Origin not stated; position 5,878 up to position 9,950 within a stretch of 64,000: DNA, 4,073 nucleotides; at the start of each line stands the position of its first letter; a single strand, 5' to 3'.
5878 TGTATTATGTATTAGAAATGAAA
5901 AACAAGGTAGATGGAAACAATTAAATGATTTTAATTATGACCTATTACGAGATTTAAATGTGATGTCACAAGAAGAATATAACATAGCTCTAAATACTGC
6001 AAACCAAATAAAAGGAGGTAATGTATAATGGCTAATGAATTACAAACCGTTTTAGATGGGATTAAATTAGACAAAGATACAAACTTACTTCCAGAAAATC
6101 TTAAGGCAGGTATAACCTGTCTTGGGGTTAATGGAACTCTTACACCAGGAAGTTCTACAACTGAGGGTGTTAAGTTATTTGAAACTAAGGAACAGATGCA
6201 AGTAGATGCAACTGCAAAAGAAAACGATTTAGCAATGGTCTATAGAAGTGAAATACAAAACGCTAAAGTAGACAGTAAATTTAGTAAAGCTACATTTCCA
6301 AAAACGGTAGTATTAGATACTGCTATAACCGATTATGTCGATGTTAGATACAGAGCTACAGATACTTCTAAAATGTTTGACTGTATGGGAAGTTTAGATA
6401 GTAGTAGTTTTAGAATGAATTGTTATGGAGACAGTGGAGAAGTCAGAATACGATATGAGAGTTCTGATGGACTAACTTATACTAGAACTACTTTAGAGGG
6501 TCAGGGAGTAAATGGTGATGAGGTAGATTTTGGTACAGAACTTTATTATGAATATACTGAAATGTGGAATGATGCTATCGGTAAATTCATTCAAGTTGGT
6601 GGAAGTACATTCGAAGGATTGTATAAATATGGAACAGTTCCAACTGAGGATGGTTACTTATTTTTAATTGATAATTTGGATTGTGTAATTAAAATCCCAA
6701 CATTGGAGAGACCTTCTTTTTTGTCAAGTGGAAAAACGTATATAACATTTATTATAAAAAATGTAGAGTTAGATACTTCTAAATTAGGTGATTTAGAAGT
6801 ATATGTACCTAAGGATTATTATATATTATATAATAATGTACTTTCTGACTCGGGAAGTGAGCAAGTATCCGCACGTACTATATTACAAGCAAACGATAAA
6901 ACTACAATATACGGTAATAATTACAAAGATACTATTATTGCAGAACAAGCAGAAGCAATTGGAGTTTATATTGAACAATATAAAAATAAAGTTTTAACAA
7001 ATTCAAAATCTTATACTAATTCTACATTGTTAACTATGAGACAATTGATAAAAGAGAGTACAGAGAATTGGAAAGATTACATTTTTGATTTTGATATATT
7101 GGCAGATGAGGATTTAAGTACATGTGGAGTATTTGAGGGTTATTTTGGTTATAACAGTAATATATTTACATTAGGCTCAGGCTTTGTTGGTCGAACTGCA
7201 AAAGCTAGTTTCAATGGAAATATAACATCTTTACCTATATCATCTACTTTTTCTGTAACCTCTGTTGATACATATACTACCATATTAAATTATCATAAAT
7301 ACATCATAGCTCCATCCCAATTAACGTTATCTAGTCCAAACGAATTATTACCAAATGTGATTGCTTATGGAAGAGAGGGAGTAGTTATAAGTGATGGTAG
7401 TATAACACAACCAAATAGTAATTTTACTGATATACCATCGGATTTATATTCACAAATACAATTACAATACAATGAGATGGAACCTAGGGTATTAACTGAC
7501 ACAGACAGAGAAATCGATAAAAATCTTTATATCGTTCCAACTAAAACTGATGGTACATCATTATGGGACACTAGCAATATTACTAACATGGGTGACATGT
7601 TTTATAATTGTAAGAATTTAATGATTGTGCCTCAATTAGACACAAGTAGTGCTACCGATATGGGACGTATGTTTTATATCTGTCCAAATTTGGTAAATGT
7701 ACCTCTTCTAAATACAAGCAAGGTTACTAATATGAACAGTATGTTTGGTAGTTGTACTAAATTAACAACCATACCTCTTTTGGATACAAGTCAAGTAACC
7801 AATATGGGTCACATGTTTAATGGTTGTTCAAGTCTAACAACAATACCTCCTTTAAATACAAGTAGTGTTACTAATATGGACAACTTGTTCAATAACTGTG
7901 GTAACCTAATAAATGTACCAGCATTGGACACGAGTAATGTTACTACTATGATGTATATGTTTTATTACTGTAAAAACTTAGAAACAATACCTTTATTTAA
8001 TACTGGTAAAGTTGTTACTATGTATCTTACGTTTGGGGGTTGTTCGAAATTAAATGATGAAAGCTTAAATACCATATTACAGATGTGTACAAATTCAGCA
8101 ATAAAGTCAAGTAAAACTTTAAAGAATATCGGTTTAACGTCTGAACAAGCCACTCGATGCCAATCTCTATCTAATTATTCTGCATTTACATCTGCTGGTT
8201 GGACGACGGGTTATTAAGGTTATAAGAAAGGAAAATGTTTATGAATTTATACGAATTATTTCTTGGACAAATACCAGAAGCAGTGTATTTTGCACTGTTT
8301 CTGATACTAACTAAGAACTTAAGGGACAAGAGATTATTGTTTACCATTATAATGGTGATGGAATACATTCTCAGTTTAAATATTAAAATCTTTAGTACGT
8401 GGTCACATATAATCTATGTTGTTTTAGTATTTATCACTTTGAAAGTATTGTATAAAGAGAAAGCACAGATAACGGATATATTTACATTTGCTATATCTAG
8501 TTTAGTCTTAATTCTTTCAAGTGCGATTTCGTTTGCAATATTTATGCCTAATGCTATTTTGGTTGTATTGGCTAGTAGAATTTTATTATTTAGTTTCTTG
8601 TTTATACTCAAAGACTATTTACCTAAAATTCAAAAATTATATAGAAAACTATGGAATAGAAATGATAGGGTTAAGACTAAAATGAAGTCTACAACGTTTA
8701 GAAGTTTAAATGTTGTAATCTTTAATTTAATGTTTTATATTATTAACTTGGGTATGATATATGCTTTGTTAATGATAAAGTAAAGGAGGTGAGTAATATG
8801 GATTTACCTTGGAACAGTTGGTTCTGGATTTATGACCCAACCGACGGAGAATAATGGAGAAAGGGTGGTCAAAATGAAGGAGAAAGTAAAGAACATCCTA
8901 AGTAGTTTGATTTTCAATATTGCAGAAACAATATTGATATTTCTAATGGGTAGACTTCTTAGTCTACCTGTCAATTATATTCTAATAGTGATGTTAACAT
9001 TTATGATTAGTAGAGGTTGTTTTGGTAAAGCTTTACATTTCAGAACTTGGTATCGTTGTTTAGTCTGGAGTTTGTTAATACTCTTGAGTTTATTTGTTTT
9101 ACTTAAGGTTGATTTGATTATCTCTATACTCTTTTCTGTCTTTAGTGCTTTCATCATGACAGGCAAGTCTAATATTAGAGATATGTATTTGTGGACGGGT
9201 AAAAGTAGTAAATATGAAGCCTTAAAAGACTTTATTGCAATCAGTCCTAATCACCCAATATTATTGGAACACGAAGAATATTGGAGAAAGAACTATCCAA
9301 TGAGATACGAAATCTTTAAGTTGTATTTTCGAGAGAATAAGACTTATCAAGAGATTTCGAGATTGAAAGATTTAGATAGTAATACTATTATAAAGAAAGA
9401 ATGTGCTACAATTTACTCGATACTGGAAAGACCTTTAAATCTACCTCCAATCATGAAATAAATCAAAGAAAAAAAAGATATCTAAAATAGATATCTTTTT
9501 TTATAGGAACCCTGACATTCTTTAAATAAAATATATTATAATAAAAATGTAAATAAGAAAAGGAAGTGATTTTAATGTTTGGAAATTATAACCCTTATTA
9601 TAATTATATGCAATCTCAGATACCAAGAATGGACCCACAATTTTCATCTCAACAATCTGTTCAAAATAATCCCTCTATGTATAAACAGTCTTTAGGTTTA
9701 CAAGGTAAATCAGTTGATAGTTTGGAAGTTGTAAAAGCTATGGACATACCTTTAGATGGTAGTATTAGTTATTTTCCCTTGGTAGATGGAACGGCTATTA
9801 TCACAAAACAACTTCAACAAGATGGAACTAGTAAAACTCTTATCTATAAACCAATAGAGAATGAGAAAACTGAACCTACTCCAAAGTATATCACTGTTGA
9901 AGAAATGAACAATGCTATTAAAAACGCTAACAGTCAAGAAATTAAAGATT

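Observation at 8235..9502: Three-gene cassette: polytopic membrane protein, 18-aa Trp-rich ORF, membrane-anchored sigma-r4-like HTH protein, terminator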

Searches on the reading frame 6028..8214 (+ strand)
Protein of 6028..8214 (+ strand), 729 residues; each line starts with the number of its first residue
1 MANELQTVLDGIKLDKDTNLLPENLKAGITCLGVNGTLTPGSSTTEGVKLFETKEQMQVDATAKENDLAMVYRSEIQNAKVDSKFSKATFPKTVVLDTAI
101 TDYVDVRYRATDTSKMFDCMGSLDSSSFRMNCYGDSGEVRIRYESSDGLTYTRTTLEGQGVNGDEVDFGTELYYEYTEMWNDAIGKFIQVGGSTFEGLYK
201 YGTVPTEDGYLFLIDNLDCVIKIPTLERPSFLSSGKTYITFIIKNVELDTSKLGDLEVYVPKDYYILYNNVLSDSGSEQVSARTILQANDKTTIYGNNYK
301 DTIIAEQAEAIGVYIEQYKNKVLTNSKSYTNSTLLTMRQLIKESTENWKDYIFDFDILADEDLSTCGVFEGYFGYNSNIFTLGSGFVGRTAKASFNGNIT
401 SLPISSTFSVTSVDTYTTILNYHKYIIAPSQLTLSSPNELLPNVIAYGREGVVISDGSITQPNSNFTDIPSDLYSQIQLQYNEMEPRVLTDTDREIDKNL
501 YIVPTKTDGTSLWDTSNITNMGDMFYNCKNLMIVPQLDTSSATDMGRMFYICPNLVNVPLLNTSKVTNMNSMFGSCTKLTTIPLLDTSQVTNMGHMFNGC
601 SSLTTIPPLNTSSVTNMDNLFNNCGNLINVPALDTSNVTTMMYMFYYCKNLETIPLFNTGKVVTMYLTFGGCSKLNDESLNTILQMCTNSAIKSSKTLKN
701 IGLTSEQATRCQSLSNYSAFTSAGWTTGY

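Call 42: search_protein_families(library=pfam, proteins=[window:6028-8214:+], max_evalue=0.01)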
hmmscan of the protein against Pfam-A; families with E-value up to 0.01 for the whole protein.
window:6028-8214:+ (729 aa): 1 family
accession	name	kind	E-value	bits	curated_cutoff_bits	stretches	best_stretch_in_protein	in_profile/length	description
PF03382.20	DUF285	-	3.3e-32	111.2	25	2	508-603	15-113/120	Mycoplasma protein of unknown function, DUF285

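Call 43: search_protein_families(library=phrogs, proteins=[window:6028-8214:+], max_evalue=0.001)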
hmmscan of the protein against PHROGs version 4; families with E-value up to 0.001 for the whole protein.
window:6028-8214:+ (729 aa): 3 families
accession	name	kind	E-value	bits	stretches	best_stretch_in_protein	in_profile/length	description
phrog_22899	-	unknown function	1.2e-24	86.8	1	509-690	898-1081/1857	-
phrog_3649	-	unknown function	5.4e-15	56.3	1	537-697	184-355/375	-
phrog_29123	-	unknown function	8.5e-07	28.9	0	540-603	167-232/459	-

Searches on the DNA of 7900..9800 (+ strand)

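Call 6: search_dna_similar(query=window:8000-9800:+, collection=phages, mode=near)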
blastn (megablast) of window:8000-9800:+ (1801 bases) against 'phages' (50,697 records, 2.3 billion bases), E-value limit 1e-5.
No match.

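Call 89: search_rna_families(source=window, start=7900, end=9800, threshold=evalue, max_evalue=1)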
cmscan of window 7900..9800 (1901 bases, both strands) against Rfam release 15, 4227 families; matches with E-value up to 1: 0.
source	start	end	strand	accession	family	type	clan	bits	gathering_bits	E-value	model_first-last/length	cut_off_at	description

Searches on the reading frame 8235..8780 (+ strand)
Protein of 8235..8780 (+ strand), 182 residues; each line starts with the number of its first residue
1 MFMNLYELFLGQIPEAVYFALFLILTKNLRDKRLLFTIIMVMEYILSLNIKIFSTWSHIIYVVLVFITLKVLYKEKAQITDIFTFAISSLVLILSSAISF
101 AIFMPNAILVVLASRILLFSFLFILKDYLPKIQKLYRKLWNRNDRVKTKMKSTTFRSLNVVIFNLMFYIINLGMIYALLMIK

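Call 3: search_protein_families(library=pfam, proteins=[window:8235-8780:+], max_evalue=1)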
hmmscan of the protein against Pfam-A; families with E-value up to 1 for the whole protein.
window:8235-8780:+ (182 aa): 0 families

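Call 4: search_protein_families(library=ncbifam, proteins=[window:8235-8780:+], max_evalue=1)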
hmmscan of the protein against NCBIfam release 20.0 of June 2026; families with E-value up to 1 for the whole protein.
window:8235-8780:+ (182 aa): 0 families

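Call 5: search_protein_families(library=phrogs, proteins=[window:8235-8780:+], max_evalue=1)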
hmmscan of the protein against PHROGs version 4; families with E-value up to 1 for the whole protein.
window:8235-8780:+ (182 aa): 0 families

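Call 11: find_homologous_proteins(query=window:8235-8780:+, max_evalue=0.001)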
Query window:8235-8780:+ (182 aa): 648 proteins with E <= 0.001 among 1076 candidates; the best 120 are listed.
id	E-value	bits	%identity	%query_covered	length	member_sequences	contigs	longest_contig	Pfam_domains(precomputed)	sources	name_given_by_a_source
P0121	9.3e-101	353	100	99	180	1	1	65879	-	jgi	-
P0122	4.1e-83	296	80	99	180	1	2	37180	-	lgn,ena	-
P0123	5.7e-83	295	80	99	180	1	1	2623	-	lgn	-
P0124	1.3e-80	287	78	99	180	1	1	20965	-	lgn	-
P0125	2.8e-80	286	78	99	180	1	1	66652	-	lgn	-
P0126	4.9e-80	286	77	99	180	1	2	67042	-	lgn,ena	-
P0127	3.6e-79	283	77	99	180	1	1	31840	-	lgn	-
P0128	2.7e-77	277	77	99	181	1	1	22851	-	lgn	-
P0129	1.3e-74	268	75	99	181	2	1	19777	-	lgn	-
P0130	1.3e-70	255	69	99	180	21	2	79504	-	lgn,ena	-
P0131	4.8e-69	250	68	99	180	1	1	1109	-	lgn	-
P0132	2.9e-68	247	68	97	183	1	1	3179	-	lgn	-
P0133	2.2e-67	244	68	97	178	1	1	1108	-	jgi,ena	-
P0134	8.1e-66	239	66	99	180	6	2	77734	-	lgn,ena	-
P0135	9.2e-66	239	64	97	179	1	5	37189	-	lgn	-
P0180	4.3e-56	208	58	98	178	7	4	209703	-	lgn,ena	-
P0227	1.3e-52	196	58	97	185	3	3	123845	-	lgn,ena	-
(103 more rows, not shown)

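Call 12: find_encoding_contigs(protein=P0180, flank=6000, max_places=3)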
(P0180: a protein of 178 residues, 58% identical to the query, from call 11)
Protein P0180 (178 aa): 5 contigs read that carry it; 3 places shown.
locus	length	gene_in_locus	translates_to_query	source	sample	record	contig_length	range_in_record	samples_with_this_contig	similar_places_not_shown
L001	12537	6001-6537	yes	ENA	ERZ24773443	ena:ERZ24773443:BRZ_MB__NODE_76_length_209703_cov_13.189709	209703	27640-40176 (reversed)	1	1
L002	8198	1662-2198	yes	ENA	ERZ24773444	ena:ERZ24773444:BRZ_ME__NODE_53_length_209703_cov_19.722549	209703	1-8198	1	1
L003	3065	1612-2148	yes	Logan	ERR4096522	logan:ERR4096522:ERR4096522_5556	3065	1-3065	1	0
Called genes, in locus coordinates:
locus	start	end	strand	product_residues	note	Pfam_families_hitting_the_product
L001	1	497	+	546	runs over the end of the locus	-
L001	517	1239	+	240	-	-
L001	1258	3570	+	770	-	PF03382:DUF285 (weak)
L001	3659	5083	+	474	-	-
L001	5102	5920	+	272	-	PF03382:DUF285, PF13306:LRR_5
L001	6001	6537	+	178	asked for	-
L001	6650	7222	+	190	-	-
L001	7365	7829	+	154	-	-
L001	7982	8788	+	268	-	-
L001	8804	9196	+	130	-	PF18573:BclA_C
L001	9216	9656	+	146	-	PF25223:DUF7841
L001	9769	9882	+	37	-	-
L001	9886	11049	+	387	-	PF01183:Glyco_hydro_25, PF08230:CW_7, PF23473:LysM3_LYK4_5 (faint), PF01476:LysM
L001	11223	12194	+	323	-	PF24726:DUF7678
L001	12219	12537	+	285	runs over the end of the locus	-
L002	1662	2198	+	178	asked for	-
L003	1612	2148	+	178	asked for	-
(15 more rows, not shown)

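Call 13: find_encoding_contigs(protein=P0227, flank=6000, max_places=3)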
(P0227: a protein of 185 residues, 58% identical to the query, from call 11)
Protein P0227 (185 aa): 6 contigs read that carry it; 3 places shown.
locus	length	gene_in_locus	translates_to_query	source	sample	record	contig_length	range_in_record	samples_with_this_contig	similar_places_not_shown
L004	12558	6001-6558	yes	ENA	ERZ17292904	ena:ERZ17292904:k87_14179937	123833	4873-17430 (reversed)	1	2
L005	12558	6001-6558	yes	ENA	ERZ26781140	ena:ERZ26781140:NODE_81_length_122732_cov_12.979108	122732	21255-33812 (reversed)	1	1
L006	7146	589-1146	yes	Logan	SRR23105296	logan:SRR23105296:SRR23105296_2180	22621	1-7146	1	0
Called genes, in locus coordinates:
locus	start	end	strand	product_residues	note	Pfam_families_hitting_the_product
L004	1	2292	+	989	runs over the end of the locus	PF14890:Intein_splicing (faint), PF07591:PT-HINT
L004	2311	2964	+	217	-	PF00112:Peptidase_C1 (weak)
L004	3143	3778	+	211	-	-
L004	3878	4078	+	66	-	-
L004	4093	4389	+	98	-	-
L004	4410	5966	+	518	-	-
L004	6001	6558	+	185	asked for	-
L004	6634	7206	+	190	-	-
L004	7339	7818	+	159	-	-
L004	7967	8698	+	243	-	-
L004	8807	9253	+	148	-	-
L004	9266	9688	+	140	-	PF25223:DUF7841 (weak)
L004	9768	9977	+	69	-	-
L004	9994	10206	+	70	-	-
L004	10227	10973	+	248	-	PF00423:HN (weak)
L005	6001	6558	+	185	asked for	-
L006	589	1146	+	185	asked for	-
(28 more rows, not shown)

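Call 31: find_related_loci(query=A1, collection=viral_contigs, flank=3000)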
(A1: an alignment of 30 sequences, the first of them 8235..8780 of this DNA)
Query A1 (182 aa) in viral_contigs; peptide patterns used: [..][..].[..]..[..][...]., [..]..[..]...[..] (x = any residue, [..] = any of these).
81 stretches matched a pattern; 33 encode a relative of the query (tblastn E <= 1e-3); 33 distinct loci.
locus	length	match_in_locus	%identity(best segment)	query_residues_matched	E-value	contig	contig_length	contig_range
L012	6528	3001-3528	54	3-178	2e-62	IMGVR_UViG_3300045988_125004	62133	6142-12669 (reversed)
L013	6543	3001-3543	56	1-178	2e-58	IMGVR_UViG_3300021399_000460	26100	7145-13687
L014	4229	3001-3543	57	1-182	1e-57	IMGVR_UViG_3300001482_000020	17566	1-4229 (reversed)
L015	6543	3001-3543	57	1-182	2e-57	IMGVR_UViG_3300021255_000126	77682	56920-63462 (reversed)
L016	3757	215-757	54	2-182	8e-57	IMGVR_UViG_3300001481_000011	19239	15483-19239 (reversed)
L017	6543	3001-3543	52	1-178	1e-56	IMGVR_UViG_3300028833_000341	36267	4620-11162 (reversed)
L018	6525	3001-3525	53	3-178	1e-55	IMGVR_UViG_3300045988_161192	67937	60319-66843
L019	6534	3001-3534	51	1-176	5e-55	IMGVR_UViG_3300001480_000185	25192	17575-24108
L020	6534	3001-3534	54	4-182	3e-55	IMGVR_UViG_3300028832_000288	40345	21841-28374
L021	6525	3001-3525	55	7-178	2e-54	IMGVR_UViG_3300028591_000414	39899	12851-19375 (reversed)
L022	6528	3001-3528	48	7-179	2e-53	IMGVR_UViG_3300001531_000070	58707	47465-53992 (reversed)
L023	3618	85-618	50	3-182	3e-53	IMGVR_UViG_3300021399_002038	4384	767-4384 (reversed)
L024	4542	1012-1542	51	3-176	3e-53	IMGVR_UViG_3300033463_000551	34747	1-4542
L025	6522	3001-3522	50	1-171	4e-53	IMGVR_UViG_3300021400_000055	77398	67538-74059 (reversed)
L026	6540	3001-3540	54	2-178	2e-52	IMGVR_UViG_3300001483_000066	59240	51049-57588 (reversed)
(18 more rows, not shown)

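Call 32: find_related_loci(query=A1, collection=genome_contigs, flank=6000)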
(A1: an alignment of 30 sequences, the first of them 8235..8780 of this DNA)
Query A1 (182 aa) in genome_contigs; peptide patterns used: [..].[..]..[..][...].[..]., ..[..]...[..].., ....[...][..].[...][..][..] (x = any residue, [..] = any of these).
47 stretches matched a pattern; 12 encode a relative of the query (tblastn E <= 1e-3); 12 distinct loci.
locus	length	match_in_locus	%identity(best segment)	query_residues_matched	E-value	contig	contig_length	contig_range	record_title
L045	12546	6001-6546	58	1-182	1e-65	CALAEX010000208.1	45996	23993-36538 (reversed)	MAG TPA_asm: uncultured Lachnospiraceae bacterium isolate SRR6425826_bin.44_CONCOCT_v1.1_MAG genome assembly, contig: ER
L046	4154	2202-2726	60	7-178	4e-63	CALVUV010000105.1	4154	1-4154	MAG: uncultured Bacilli bacterium isolate BRZ_BV__bin67 genome assembly, contig: BRZ_BV__NODE_21376_length_4154_cov_7.36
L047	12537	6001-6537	54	3-178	8e-60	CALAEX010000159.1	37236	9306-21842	MAG TPA_asm: uncultured Lachnospiraceae bacterium isolate SRR6425826_bin.44_CONCOCT_v1.1_MAG genome assembly, contig: ER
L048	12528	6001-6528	57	7-179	3e-57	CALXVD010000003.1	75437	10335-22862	MAG: uncultured Clostridia bacterium isolate BRZ_NF__bin38 genome assembly, contig: BRZ_NF__NODE_475_length_75437_cov_16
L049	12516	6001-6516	58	7-178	7e-56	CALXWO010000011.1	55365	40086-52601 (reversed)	MAG: uncultured Clostridia bacterium isolate BRZ_DA__bin48 genome assembly, contig: BRZ_DA__NODE_789_length_55365_cov_11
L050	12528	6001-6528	51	7-179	9e-55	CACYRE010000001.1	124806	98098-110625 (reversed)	MAG: uncultured Erysipelotrichaceae bacterium isolate RUG12194 genome assembly, contig: RUG12194_asm_1, whole genome sho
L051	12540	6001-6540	47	2-178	1e-51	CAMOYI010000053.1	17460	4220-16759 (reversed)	MAG: uncultured Tenericutes bacterium isolate SRR873609_bin.65_metaWRAP_v1.3_MAG genome assembly, contig: ERZ1756109_268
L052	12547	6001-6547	55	3-182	1e-50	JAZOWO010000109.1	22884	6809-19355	MAG: Clostridia bacterium isolate T1900045521_YK20190215.MAGScoT_cleanbin_000011 SGB_7649_k141_2075284, whole genome sho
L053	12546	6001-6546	54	7-182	1e-50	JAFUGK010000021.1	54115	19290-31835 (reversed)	MAG: Clostridia bacterium isolate RGIG4471 Roe_deer_Omasum-5__c137726, whole genome shotgun sequence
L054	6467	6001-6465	53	3-154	3e-43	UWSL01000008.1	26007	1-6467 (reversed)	uncultured Tenericutes bacterium isolate UMGS1573 genome assembly, contig: NODE_76_length_26007_cov_3.683416, whole geno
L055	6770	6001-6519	45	7-177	5e-38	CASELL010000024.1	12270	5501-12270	uncultured Alphaproteobacteria bacterium isolate B58_L4_335335_idba_bin.15 genome assembly, contig: B58_L4_335335_idba_b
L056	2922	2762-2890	67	3-45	3e-16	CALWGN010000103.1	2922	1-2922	MAG: uncultured Lachnospiraceae bacterium isolate E0_LS__bin228 genome assembly, contig: E0_LS__k127_2420628, whole geno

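Call 36: search_protein_families(library=pfam, alignment_id=A1, max_evalue=1)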
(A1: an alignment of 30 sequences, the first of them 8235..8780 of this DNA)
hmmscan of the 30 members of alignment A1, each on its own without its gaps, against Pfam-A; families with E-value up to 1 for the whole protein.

A. member 1, window:8235-8780:+ (182 aa): 0 families

B. families by the number of members that match (of 30 scanned): 11 families
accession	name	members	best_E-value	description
PF03669.18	ASTER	2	0.087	PAT complex subunit Asterix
PF13398.12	Peptidase_M50B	2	0.67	Peptidase M50B-like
PF04385.20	FAINT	1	0.0045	Domain of unknown function, DUF529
PF09678.15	Caa3_CtaG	1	0.0062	Cytochrome c oxidase caa3 assembly factor (Caa3_CtaG)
PF14584.11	DUF4446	1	0.07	Protein of unknown function (DUF4446)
PF13220.11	DUF4028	1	0.11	Protein of unknown function (DUF4028)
PF02416.21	TatA_B_E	1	0.3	mttA/Hcf106 family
PF00487.30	FA_desaturase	1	0.32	Fatty acid desaturase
PF23629.1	Death_MADD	1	0.43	MAP kinase-activating death domain protein death domain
PF09782.14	NDUF_B6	1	0.9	NADH:ubiquinone oxidoreductase, NDUFB6/B17 subunit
PF14293.11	YWFCY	1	0.97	YWFCY protein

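Call 45: predict_structure(alignment_id=A1)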
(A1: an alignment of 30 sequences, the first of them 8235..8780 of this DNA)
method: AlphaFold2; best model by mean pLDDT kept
length: 182 residues; sequences in the alignment: 30
mean_pLDDT: 86.6   pTM: 0.83
mean pLDDT of the five models: 86.6, 83.4, 82.2, 80.9, 80.3
residues with pLDDT >= 90: 81; 70-90: 90; 50-70: 9; < 50: 2
segments of 3 or more residues with pLDDT < 50: none
pLDDT, mean of each block of 10 residues (from residue 1): 71 93 95 96 87 76 93 88 90 91 87 94 95 88 73 87 85 77 60
secondary structure, 60 per line:
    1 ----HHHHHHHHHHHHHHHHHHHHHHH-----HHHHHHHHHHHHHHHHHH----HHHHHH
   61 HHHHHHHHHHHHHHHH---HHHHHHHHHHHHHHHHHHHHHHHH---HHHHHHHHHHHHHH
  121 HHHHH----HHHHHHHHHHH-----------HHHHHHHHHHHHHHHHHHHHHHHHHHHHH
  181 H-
elements in order: H5-27 H33-50 H55-76 H80-103 H107-125 H130-140 H152-181

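Call 92: search_solved_structures(query=A1, max_evalue=10)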
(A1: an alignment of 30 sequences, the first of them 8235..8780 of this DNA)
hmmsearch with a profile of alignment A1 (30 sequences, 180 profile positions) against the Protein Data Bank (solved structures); distinct sequences matched with E-value up to 10: 0.

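Call 93: search_protein_families(library=padloc, proteins=[window:8241-8780:+], max_evalue=1)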
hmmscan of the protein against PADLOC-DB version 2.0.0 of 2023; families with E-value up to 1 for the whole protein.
window:8241-8780:+ (180 aa): 0 families
